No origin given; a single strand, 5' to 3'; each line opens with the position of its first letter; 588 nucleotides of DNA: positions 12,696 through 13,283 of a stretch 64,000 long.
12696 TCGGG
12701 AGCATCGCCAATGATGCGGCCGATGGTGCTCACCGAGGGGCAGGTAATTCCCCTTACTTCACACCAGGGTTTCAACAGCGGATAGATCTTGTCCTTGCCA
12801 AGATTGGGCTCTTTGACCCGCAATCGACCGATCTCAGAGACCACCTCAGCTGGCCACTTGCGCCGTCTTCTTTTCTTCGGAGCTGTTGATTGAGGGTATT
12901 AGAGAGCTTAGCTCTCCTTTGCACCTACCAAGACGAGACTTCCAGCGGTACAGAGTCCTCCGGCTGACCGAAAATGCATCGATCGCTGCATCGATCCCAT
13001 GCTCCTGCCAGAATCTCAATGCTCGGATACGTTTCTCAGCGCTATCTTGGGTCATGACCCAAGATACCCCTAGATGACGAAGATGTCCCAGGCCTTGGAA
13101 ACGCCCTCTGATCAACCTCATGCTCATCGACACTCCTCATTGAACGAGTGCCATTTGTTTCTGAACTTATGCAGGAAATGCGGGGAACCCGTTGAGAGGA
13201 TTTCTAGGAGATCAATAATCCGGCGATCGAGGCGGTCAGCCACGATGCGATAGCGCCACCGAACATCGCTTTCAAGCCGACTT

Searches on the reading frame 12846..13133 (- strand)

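Call 3: search_protein_families(library=pfam, proteins=[window:12846-13133:-], max_evalue=1)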
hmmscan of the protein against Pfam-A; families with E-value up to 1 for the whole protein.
window:12846-13133:- (95 aa): 5 families
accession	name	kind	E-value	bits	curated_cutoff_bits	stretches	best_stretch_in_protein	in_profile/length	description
PF13384.12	HTH_23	-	3.1e-06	27.3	24.6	1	32-68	4-41/50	Homeodomain-like domain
PF13518.12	HTH_28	-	0.00027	21.4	25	1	34-69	1-37/52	Helix-turn-helix domain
PF01710.22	HTH_Tnp_IS630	-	0.014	15.9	21.3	1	33-68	6-42/119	Transposase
PF03221.22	HTH_Tnp_Tc5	-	0.034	14.5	22.2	1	37-69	30-61/66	Tc5 transposase DNA-binding domain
PF00376.29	MerR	-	0.063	13.5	28.2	0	36-46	13-23/38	MerR family regulatory protein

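Call 4: search_protein_families(library=ncbifam, proteins=[window:12846-13133:-], max_evalue=1)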
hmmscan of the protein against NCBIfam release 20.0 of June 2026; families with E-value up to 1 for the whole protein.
window:12846-13133:- (95 aa): 2 families
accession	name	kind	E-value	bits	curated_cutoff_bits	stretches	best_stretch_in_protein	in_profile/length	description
NF033545.0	transpos_IS630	equivalog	0.0047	16.4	100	1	35-89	2-55/299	IS630 family transposase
NF033577.2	transpos_IS481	equivalog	0.0054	16.3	224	1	34-70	1-38/284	IS481 family transposase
